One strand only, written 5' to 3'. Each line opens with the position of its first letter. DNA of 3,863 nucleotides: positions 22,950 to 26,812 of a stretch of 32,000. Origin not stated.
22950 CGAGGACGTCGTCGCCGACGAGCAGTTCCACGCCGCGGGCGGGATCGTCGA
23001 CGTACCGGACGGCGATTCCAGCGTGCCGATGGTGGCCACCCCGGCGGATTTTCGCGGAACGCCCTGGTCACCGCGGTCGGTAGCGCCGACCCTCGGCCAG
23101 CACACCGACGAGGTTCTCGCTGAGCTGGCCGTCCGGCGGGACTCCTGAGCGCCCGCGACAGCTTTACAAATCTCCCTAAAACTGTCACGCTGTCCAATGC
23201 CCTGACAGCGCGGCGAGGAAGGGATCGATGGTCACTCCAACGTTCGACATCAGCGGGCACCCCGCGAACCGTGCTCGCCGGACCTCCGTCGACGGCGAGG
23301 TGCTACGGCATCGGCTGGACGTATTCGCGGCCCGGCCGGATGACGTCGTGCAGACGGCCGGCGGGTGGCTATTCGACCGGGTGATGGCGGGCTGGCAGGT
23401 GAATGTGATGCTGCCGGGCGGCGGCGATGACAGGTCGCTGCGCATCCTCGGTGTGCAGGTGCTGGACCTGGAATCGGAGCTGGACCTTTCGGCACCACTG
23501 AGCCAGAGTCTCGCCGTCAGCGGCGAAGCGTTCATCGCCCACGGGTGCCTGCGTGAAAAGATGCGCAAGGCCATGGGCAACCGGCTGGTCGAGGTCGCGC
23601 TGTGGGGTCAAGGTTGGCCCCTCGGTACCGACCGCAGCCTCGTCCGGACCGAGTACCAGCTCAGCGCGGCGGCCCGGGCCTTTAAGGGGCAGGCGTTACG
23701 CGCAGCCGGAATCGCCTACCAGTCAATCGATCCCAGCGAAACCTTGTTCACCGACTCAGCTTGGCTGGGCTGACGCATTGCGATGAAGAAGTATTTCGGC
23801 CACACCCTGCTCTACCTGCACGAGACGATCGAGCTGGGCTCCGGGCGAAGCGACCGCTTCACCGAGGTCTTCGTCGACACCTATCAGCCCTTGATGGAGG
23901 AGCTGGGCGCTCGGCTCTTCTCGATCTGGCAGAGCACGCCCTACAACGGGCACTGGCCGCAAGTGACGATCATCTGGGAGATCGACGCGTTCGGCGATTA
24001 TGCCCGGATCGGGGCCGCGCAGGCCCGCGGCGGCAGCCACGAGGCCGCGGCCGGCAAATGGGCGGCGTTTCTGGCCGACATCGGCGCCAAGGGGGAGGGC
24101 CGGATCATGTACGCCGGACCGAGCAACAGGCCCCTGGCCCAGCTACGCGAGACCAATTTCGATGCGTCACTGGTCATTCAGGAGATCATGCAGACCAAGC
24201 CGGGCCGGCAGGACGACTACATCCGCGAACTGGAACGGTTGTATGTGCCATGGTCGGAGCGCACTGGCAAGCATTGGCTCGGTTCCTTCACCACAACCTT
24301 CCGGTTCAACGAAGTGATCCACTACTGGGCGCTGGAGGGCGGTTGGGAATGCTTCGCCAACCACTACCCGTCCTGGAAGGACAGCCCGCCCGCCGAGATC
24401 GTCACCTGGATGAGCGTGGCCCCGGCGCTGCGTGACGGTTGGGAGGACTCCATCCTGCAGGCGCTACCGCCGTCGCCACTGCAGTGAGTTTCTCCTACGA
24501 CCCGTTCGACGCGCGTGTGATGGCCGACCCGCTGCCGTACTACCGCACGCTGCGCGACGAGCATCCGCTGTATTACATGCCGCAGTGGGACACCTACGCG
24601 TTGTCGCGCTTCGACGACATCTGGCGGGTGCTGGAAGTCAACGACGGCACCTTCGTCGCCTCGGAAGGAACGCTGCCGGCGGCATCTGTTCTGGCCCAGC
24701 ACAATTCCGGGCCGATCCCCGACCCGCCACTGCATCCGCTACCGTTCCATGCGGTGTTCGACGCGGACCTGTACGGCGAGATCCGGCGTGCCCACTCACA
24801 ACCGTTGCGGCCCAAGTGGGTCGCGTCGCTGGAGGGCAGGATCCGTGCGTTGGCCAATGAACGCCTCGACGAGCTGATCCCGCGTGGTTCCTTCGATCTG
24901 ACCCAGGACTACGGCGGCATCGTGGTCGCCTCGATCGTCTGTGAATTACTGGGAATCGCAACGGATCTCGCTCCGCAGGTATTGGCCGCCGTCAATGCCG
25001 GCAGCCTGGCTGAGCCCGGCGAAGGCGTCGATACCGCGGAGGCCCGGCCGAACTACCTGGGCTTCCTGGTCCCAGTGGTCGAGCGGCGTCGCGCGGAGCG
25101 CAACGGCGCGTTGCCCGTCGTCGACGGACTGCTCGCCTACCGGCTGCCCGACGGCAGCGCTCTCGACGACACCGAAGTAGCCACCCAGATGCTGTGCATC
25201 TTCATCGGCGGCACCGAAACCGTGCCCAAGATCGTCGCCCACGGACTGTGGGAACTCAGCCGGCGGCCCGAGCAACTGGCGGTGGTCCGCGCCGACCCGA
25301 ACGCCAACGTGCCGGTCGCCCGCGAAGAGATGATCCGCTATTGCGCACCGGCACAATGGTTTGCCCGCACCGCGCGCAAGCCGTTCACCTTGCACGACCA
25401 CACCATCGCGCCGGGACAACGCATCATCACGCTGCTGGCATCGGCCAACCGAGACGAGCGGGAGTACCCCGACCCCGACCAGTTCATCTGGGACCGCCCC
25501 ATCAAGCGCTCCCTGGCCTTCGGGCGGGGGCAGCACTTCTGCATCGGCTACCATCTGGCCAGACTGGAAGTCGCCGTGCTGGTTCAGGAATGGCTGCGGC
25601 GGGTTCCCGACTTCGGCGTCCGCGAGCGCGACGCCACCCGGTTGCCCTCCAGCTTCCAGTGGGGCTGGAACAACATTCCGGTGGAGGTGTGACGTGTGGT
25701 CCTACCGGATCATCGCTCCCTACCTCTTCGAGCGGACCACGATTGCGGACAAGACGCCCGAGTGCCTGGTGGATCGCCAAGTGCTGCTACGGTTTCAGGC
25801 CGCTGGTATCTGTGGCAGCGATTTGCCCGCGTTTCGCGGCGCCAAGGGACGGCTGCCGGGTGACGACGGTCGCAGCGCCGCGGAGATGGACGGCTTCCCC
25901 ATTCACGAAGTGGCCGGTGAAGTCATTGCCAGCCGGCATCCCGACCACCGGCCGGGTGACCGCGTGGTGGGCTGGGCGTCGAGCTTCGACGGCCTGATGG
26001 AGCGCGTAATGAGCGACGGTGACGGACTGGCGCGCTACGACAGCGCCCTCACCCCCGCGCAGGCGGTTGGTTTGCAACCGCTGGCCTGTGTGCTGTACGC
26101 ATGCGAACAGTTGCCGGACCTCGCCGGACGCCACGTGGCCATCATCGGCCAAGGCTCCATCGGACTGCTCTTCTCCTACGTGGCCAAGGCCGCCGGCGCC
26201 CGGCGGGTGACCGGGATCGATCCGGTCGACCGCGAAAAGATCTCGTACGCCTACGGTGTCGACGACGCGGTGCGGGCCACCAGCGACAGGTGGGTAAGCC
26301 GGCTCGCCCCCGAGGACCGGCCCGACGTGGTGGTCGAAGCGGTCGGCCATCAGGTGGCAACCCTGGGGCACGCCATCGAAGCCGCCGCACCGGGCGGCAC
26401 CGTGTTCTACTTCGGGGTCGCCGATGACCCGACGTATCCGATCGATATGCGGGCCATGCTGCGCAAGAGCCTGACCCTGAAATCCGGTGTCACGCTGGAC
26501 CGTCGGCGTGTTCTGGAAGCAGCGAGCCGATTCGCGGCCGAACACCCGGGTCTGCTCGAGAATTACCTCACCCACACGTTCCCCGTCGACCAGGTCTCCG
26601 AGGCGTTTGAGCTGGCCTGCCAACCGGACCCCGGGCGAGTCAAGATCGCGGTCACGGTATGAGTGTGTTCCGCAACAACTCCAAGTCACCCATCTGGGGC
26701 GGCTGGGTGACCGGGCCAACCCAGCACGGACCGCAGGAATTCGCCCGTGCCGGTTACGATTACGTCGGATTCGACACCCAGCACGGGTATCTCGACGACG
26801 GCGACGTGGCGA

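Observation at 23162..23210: A third copy of the motif upstream of the nine-gene P450 operon links two loci 6 kb apart into one putative regulon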

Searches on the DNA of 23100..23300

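Call 55: search_rna_families(source=window, start=23100, end=23300, threshold=evalue, max_evalue=1)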
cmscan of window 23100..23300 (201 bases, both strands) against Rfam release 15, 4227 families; matches with E-value up to 1: 0.
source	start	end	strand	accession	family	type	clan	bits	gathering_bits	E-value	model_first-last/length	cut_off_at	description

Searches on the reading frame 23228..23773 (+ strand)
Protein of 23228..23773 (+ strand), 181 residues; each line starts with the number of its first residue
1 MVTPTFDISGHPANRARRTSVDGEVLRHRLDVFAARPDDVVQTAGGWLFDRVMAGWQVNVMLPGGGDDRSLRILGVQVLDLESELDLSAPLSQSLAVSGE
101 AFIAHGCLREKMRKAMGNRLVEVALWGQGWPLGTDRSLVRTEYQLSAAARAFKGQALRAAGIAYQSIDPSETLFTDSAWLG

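Call 12: search_protein_families(library=pfam, proteins=[window:23228-23773:+])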
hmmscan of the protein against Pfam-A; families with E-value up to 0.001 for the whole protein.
window:23228-23773:+ (181 aa): 0 families

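Call 13: find_encoding_contigs(protein=window:23228-23773:+, flank=3000, max_places=6)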
Protein window:23228-23773:+ (181 aa): no gene with exactly this product is on record in the collection.

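Call 14: find_homologous_proteins(query=window:23228-23773:+)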
Query window:23228-23773:+ (181 aa): 795 proteins with E <= 0.001 among 1621 candidates; the best 120 are listed.
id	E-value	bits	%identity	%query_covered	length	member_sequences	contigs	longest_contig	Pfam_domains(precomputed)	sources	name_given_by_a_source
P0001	8.7e-115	399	100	100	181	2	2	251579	-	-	-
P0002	4.1e-104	364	92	100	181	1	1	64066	-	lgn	-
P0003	2.3e-102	358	89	100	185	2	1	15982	-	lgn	-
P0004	2.8e-99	348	87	100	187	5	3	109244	-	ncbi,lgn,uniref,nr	ncbi:hypothetical protein [Mycobacterium asiaticum]|uniref:hypothetical protein n=1 Tax=Mycobacteriu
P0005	4.9e-85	302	77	100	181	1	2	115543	-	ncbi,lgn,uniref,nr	ncbi:hypothetical protein [Mycobacterium asiaticum]|uniref:Uncharacterized protein n=1 Tax=Mycobacte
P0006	4.7e-77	276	73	100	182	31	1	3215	-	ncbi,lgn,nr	ncbi:MAG: hypothetical protein QOG19_3520 [Mycobacterium sp.]|nr:hypothetical protein [Mycobacterium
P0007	6.0e-77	275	71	100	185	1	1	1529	-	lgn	-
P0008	1.2e-76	274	72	100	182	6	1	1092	-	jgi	jgi:hypothetical protein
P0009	1.3e-74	268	68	100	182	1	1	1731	-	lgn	-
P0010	6.6e-74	265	68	100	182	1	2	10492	-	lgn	-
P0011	2.0e-73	264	69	100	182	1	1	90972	-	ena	-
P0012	1.7e-72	261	69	100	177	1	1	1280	-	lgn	-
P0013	7.9e-72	259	70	100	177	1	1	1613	-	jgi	jgi:hypothetical protein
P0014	1.8e-68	248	65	100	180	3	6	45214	-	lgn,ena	-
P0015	1.9e-66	241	66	100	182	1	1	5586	-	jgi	jgi:hypothetical protein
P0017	6.0e-66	240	64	100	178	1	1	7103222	-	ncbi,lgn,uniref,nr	ncbi:hypothetical protein [Mycobacterium camsae]|uniref:hypothetical protein n=1 Tax=Mycobacterium g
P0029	9.9e-62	226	63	100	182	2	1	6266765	-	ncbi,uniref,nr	ncbi:hypothetical protein H0P51_02140 [Mycobacterium vicinigordonae]|uniref:Uncharacterized protein 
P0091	1.5e-54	202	57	98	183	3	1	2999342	-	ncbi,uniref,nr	ncbi:hypothetical protein [Mycobacterium terramassiliense]|uniref:Uncharacterized protein n=1 Tax=My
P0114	2.0e-53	199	57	97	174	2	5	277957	-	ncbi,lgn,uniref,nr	ncbi:hypothetical protein BST27_03790 [Mycobacterium intermedium]|uniref:Uncharacterized protein n=1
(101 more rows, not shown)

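Call 15: find_encoding_contigs(protein=P0004, flank=10000, max_places=2)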
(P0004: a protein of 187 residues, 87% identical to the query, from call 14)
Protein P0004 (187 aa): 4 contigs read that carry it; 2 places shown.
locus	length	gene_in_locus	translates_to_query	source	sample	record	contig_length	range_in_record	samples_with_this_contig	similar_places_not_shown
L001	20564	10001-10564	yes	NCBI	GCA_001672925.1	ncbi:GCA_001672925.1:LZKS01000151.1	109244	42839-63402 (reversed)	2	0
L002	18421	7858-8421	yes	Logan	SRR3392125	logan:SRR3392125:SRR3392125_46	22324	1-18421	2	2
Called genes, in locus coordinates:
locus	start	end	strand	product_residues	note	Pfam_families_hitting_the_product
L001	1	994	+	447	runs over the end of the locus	PF01565:FAD_binding_4, PF02913:FAD-oxidase_C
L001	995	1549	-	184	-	PF13022:HTH_Tnp_1_2 (weak), PF00440:TetR_N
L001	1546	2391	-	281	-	PF13622:4HBT_3, PF20789:4HBT_3C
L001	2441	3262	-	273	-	PF08450:SGL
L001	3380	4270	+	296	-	PF13622:4HBT_3, PF20789:4HBT_3C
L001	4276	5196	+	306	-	PF00296:Bac_luciferase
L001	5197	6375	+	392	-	PF02771:Acyl-CoA_dh_N (weak), PF02770:Acyl-CoA_dh_M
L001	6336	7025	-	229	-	PF04248:NTP_transf_9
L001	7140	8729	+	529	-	PF02720:DUF222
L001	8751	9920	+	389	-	PF02515:CoA_transf_3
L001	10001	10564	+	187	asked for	-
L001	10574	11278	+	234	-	-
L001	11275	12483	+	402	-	PF00067:p450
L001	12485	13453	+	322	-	PF08240:ADH_N (weak), PF16912:Glu_dehyd_C, PF00107:ADH_zinc_N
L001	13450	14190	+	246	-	PF03328:HpcH_HpaI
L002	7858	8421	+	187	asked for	-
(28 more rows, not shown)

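Call 16: find_encoding_contigs(protein=P0005, flank=10000, max_places=2)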
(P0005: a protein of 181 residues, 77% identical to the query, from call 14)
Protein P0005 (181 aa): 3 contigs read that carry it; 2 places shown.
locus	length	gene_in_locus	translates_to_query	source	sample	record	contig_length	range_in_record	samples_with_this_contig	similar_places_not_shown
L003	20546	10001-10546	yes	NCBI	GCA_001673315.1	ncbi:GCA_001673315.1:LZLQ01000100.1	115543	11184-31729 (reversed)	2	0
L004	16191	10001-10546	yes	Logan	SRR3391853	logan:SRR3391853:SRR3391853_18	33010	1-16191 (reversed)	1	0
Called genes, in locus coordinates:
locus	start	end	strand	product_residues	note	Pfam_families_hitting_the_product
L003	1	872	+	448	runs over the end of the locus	PF01565:FAD_binding_4, PF02913:FAD-oxidase_C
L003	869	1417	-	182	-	PF13022:HTH_Tnp_1_2 (weak), PF00440:TetR_N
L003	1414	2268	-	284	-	PF13622:4HBT_3, PF20789:4HBT_3C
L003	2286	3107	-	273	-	PF24684:Vgb_lyase (faint), PF08450:SGL, PF03088:Str_synth (weak)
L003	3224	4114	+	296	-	PF13622:4HBT_3, PF20789:4HBT_3C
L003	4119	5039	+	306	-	PF00296:Bac_luciferase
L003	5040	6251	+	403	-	-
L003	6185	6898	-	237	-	-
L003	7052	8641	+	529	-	PF02720:DUF222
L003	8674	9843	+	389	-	PF02515:CoA_transf_3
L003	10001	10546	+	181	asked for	-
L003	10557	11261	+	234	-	-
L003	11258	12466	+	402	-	PF00067:p450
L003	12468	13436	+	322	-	PF08240:ADH_N (weak), PF16912:Glu_dehyd_C (weak), PF00107:ADH_zinc_N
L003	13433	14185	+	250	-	PF03328:HpcH_HpaI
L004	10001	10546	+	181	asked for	-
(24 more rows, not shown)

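Call 17: find_encoding_contigs(protein=P0017, flank=10000, max_places=2)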
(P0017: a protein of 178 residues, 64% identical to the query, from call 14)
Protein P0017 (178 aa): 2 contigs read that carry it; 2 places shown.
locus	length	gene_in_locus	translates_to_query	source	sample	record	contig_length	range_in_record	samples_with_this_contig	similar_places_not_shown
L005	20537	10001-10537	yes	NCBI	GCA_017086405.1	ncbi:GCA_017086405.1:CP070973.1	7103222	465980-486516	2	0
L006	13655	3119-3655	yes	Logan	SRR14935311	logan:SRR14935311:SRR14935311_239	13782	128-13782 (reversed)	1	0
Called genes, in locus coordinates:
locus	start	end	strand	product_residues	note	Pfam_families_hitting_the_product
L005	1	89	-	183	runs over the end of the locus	PF00440:TetR_N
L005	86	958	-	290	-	PF13622:4HBT_3, PF20789:4HBT_3C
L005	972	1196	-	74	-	PF08450:SGL (weak)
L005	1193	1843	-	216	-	PF08450:SGL, PF03088:Str_synth (weak)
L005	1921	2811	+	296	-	PF13622:4HBT_3, PF20789:4HBT_3C, PF02551:Acyl_CoA_thio (weak)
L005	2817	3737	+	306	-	PF00296:Bac_luciferase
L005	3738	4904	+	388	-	PF02771:Acyl-CoA_dh_N, PF02770:Acyl-CoA_dh_M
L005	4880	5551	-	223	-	PF04248:NTP_transf_9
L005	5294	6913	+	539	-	PF02720:DUF222, PF01844:HNH (weak), PF14279:HNH_5 (weak)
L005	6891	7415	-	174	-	-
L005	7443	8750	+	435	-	-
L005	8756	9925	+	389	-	PF02515:CoA_transf_3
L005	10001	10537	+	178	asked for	-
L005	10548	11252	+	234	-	-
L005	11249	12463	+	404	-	PF00067:p450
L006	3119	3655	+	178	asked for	-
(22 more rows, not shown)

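Call 21: find_encoding_contigs(protein=P0029, flank=10000, max_places=1)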
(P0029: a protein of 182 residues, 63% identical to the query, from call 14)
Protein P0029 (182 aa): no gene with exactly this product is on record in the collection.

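Call 22: find_encoding_contigs(protein=P0091, flank=10000, max_places=1)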
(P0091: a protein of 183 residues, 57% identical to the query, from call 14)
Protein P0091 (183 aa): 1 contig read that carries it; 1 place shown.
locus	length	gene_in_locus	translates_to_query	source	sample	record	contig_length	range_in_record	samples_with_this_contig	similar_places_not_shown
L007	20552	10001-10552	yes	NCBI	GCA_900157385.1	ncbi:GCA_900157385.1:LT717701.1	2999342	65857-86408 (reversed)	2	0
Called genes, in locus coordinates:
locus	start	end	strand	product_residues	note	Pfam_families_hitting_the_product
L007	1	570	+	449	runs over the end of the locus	PF01565:FAD_binding_4, PF02913:FAD-oxidase_C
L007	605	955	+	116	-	-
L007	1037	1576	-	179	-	PF00440:TetR_N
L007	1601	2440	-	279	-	PF13622:4HBT_3, PF20789:4HBT_3C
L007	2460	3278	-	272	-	PF24684:Vgb_lyase (faint), PF08450:SGL, PF03088:Str_synth (weak)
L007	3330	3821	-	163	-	-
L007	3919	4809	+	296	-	PF13622:4HBT_3, PF20789:4HBT_3C, PF02551:Acyl_CoA_thio (weak)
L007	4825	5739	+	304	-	PF00296:Bac_luciferase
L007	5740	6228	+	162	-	PF02771:Acyl-CoA_dh_N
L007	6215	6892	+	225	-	PF00441:Acyl-CoA_dh_1 (faint)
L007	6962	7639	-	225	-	PF04248:NTP_transf_9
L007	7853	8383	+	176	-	PF00934:PE, PF21526:PGRS (weak)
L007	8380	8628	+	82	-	-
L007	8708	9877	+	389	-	PF02515:CoA_transf_3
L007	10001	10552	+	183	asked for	-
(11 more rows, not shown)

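Call 23: find_encoding_contigs(protein=P0114, flank=10000, max_places=1)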
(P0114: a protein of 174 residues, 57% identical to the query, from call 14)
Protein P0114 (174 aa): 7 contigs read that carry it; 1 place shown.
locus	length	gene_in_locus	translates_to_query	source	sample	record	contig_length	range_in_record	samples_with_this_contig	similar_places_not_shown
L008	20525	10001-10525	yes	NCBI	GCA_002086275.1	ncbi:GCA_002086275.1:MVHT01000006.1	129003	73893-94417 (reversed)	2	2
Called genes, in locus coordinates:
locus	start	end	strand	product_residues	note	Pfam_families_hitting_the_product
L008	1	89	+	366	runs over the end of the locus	PF19328:DAP_DH_C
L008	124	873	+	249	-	PF00106:adh_short, PF08659:KR, PF13561:adh_short_C2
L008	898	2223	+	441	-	PF01565:FAD_binding_4, PF02913:FAD-oxidase_C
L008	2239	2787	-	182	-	PF13022:HTH_Tnp_1_2 (faint), PF00440:TetR_N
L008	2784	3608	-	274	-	PF13622:4HBT_3, PF20789:4HBT_3C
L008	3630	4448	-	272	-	PF24684:Vgb_lyase (faint), PF08450:SGL, PF03088:Str_synth (weak)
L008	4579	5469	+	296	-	PF13622:4HBT_3, PF20789:4HBT_3C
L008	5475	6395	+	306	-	PF00296:Bac_luciferase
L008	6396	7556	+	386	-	PF02771:Acyl-CoA_dh_N, PF02770:Acyl-CoA_dh_M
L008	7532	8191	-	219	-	PF04248:NTP_transf_9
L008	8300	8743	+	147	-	PF11196:DUF2834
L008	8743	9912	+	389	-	PF02515:CoA_transf_3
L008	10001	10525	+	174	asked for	-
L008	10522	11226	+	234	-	-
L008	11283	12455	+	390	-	PF00067:p450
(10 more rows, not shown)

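Call 71: search_protein_families(library=ncbifam, proteins=[window:23228-23773:+], max_evalue=0.00001)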
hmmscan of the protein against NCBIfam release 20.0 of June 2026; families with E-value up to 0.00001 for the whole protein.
window:23228-23773:+ (181 aa): 0 families

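Call 76: predict_structure(alignment_id=A4)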
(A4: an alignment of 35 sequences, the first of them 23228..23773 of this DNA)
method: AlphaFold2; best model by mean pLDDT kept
length: 181 residues; sequences in the alignment: 35
mean_pLDDT: 78.3   pTM: 0.76
mean pLDDT of the five models: 78.3, 76.8, 75.4, 74.6, 69.0
residues with pLDDT >= 90: 81; 70-90: 51; 50-70: 20; < 50: 29
segments of 3 or more residues with pLDDT < 50: 1-26
pLDDT, mean of each block of 10 residues (from residue 1): 39 35 57 93 95 92 86 93 65 82 86 82 81 64 94 97 94 78 45
secondary structure, 60 per line:
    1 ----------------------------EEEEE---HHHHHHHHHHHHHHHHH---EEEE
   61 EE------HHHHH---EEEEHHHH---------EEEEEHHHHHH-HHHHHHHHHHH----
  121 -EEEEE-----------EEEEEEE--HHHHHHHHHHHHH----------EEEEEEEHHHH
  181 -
elements in order: E29-33 H37-53 E57-62 H69-73 E77-80 H81-84 E94-98 H99-104 H106-116 E122-126 E138-144 H147-159 E170-176 H177-180

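Call 78: fold_search(model_id=the predicted structure, library=pdb)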
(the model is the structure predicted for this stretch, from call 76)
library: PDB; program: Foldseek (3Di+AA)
matches with E <= 10: 1430; with E <= 0.001: 28
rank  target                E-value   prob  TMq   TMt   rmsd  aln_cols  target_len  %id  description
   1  2x9l                  9.1e-06  1.00  0.54  0.40   7.6       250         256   13  Crystal structure of deacetylase-bog complex in biosynthesis pathway of teicoplanin. (released 2011-02-09)
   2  3dff                  1.2e-05  1.00  0.54  0.38   8.1       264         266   13  The crystal structure of teicoplanin pseudoaglycone deacetylase Orf2 (released 2008-07-22)
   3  6iiy                  1.2e-05  1.00  0.52  0.41   7.1       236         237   14  Crystal structure of deacetylase triple mutant (Orf2*T) that involving in teicoplanin biosynthetic pathway (released 2019-10-09)
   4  2xad_C                1.7e-05  1.00  0.53  0.39   8.0       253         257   12  Crystal structure of deacetylase-teicoplanin complex in biosynthesis pathway of teicoplanin (released 2011-03-02)
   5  2xad_D                2.0e-05  1.00  0.54  0.40   7.7       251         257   14  Crystal structure of deacetylase-teicoplanin complex in biosynthesis pathway of teicoplanin (released 2011-03-02)
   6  3dfi                  3.3e-05  1.00  0.51  0.39   6.7       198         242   15  The crystal structure of antimicrobial reagent A40926 pseudoaglycone deacetylase Dbv21 (released 2008-07-22)
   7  5bmo_C                3.5e-05  1.00  0.50  0.39   7.6       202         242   16  LnmX protein, a putative GlcNAc-PI de-N-acetylase from Streptomyces atroolivaceus (released 2015-06-10)
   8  5bmo_B                3.5e-05  1.00  0.49  0.38   8.4       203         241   15  LnmX protein, a putative GlcNAc-PI de-N-acetylase from Streptomyces atroolivaceus (released 2015-06-10)
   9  2xad_B                4.6e-05  1.00  0.53  0.39   7.7       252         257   13  Crystal structure of deacetylase-teicoplanin complex in biosynthesis pathway of teicoplanin (released 2011-03-02)
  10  2xad_A                5.2e-05  1.00  0.54  0.40   7.2       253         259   13  Crystal structure of deacetylase-teicoplanin complex in biosynthesis pathway of teicoplanin (released 2011-03-02)
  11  1q74_C                6.7e-05  1.00  0.50  0.35   8.0       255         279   15  The Crystal Structure of 1D-myo-inositol 2-acetamido-2-deoxy-alpha-D-glucopyranoside Deacetylase (MshB) (released 2003-12-02)
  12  5bmo_A                1.1e-04  1.00  0.50  0.39   9.6       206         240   15  LnmX protein, a putative GlcNAc-PI de-N-acetylase from Streptomyces atroolivaceus (released 2015-06-10)
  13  4ewl_B                1.9e-04  1.00  0.48  0.31   9.0       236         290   15  Crystal Structure of MshB with glycerol and Acetate bound in the active site (released 2012-09-26)
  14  1q74_B                2.6e-04  1.00  0.51  0.35   8.5       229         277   16  The Crystal Structure of 1D-myo-inositol 2-acetamido-2-deoxy-alpha-D-glucopyranoside Deacetylase (MshB) (released 2003-12-02)
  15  4ewl_A                2.6e-04  1.00  0.51  0.33  10.4       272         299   13  Crystal Structure of MshB with glycerol and Acetate bound in the active site (released 2012-09-26)
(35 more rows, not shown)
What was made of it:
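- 23228..29427 (+): Target operon of eight ORFs: 181-aa LmbE-fold-like protein, NIPSNAP-like protein, P450 (CYP191 family), Zn-ADH, HpcH/HpaI aldolase, SnoaL-like protein, SDR, alpha/beta-hydrolase esterase. Fold of the first gene (calls 76, 78).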

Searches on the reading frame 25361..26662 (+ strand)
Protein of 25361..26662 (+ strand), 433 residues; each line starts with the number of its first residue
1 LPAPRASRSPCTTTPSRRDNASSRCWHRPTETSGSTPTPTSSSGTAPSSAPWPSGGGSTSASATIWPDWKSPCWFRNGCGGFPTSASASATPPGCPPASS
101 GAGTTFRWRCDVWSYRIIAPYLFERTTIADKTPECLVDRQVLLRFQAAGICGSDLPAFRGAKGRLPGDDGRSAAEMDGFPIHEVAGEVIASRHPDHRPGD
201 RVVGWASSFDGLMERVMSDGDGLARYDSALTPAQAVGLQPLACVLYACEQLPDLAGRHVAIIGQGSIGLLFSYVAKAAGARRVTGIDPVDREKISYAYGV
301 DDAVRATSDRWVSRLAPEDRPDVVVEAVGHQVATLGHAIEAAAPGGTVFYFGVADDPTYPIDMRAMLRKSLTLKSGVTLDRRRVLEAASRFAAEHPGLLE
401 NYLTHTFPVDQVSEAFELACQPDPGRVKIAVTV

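Call 12: search_protein_families(library=pfam, proteins=[window:25361-26662:+])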
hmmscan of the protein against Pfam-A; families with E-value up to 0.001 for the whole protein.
window:25361-26662:+ (433 aa): 4 families
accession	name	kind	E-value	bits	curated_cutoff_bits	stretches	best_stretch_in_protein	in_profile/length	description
PF00107.32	ADH_zinc_N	-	1e-13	51.8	31.8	1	267-391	2-126/129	Zinc-binding dehydrogenase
PF16912.11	Glu_dehyd_C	-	4.5e-09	36.5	34.9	1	256-418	31-200/211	Glucose dehydrogenase C-terminus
PF08240.17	ADH_N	-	2.8e-07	31.2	23.5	1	139-203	3-61/104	Alcohol dehydrogenase GroES-like domain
PF13602.12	ADH_zinc_N_2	-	0.00047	21.5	27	1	299-418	2-122/134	Zinc-binding dehydrogenase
